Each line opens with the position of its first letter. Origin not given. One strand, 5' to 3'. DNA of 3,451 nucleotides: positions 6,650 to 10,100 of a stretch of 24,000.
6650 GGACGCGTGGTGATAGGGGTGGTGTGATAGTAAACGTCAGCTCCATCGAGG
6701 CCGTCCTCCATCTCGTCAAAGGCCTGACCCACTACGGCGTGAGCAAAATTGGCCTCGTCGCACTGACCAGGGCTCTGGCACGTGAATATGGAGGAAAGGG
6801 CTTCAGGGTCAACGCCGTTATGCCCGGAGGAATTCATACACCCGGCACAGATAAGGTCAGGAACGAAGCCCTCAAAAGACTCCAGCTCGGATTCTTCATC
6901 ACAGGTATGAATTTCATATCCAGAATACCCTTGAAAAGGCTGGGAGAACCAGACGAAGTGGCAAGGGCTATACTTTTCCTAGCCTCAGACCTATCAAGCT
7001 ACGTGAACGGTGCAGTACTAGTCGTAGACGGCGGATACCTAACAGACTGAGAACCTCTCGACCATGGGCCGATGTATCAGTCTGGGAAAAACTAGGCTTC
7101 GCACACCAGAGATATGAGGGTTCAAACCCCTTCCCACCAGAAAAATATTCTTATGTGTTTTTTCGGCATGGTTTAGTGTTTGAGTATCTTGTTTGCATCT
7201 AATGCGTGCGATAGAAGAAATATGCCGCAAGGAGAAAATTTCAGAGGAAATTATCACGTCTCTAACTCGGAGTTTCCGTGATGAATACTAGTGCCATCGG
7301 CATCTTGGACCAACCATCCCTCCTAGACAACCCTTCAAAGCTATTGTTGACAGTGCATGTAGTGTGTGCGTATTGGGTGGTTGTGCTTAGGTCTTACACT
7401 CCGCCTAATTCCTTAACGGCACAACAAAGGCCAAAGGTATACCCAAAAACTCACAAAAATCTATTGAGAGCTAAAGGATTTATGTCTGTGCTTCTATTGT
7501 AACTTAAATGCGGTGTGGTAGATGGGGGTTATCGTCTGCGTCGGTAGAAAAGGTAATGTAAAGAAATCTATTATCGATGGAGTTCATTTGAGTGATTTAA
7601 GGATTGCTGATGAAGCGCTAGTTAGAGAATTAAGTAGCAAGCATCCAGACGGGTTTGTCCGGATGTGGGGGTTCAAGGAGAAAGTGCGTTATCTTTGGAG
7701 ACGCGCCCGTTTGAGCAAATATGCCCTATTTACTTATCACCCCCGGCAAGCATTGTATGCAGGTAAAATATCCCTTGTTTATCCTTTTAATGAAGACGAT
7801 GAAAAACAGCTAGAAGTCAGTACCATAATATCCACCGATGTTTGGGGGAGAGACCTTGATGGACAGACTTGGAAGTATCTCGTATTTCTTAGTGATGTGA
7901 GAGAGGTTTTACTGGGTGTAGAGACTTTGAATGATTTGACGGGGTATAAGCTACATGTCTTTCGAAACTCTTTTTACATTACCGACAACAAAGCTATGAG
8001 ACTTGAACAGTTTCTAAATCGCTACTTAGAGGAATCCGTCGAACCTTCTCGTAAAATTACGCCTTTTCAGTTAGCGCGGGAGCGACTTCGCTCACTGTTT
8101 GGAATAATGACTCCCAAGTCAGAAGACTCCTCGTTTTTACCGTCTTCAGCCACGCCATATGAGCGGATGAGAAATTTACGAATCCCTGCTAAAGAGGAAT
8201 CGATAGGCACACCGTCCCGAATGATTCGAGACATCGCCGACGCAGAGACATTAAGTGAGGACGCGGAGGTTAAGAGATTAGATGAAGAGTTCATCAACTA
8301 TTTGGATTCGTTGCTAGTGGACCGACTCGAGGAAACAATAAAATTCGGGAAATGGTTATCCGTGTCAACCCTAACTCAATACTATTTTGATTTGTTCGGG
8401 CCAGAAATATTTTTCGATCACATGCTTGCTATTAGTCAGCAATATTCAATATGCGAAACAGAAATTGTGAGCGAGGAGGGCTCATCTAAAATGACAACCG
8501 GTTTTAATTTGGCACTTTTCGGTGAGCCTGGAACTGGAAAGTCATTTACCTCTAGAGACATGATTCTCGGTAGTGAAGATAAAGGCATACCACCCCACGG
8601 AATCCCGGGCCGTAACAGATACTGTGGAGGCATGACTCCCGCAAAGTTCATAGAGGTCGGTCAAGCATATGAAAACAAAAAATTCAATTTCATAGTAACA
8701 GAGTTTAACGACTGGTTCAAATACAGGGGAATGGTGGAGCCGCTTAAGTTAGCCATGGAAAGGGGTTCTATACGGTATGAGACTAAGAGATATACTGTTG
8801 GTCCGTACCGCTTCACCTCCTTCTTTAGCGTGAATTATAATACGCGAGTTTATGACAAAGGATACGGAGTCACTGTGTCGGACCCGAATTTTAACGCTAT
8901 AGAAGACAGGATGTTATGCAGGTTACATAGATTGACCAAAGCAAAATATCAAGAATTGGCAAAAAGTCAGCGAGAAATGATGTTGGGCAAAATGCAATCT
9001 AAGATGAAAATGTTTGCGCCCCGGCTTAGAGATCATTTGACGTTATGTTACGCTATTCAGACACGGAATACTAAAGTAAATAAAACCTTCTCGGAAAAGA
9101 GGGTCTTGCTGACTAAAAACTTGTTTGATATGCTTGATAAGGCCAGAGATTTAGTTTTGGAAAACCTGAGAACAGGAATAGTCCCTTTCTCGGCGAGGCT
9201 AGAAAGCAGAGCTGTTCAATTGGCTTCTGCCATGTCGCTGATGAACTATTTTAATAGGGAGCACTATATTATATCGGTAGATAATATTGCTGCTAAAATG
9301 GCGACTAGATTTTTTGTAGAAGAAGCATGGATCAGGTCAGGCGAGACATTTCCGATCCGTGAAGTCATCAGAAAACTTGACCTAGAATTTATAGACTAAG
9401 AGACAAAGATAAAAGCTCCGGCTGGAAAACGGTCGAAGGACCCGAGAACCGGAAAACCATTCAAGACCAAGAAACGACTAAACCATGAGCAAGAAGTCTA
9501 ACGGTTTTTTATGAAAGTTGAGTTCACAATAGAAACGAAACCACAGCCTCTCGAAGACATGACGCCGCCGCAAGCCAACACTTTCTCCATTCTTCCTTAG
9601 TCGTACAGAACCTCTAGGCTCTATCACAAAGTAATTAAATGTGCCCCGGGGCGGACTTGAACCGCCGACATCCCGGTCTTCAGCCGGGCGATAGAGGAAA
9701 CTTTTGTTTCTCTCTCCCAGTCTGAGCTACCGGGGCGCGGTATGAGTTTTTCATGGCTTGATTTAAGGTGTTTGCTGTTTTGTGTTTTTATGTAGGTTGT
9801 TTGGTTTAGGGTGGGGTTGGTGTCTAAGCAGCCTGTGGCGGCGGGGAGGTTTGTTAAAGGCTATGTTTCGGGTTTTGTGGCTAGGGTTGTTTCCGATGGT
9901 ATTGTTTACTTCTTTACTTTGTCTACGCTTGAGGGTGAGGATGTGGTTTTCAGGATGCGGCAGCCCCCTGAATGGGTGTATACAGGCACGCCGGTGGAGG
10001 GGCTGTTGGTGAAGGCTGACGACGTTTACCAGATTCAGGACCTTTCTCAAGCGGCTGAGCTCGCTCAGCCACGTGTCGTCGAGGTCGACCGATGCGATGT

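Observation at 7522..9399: Orphan 625-aa protein: unknown N-terminal domain fused to an MCM/BrxL/McrB-style AAA+ core, with no partner genes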

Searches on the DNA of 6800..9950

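Call 79: search_rna_families(source=window, start=6800, end=9950, threshold=evalue, max_evalue=1, show_alignments=3)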
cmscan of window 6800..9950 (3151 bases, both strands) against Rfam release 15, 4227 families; matches with E-value up to 1: 3.
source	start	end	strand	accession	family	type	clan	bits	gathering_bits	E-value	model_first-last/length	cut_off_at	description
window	9642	9736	-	RF00005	tRNA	Gene; tRNA;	CL00001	45.8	29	6.9e-08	1-71/71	no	tRNA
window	9641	9736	+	RF04354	Plastid-ycf2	Cis-reg;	-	24.7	65.7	0.049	1-75/75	no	Plastid-ycf2 5UTR RNA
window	6922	6984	-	RF01813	rdlD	Gene; antitoxin;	-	20.4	50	0.74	1-66/66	no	rdlD antitoxin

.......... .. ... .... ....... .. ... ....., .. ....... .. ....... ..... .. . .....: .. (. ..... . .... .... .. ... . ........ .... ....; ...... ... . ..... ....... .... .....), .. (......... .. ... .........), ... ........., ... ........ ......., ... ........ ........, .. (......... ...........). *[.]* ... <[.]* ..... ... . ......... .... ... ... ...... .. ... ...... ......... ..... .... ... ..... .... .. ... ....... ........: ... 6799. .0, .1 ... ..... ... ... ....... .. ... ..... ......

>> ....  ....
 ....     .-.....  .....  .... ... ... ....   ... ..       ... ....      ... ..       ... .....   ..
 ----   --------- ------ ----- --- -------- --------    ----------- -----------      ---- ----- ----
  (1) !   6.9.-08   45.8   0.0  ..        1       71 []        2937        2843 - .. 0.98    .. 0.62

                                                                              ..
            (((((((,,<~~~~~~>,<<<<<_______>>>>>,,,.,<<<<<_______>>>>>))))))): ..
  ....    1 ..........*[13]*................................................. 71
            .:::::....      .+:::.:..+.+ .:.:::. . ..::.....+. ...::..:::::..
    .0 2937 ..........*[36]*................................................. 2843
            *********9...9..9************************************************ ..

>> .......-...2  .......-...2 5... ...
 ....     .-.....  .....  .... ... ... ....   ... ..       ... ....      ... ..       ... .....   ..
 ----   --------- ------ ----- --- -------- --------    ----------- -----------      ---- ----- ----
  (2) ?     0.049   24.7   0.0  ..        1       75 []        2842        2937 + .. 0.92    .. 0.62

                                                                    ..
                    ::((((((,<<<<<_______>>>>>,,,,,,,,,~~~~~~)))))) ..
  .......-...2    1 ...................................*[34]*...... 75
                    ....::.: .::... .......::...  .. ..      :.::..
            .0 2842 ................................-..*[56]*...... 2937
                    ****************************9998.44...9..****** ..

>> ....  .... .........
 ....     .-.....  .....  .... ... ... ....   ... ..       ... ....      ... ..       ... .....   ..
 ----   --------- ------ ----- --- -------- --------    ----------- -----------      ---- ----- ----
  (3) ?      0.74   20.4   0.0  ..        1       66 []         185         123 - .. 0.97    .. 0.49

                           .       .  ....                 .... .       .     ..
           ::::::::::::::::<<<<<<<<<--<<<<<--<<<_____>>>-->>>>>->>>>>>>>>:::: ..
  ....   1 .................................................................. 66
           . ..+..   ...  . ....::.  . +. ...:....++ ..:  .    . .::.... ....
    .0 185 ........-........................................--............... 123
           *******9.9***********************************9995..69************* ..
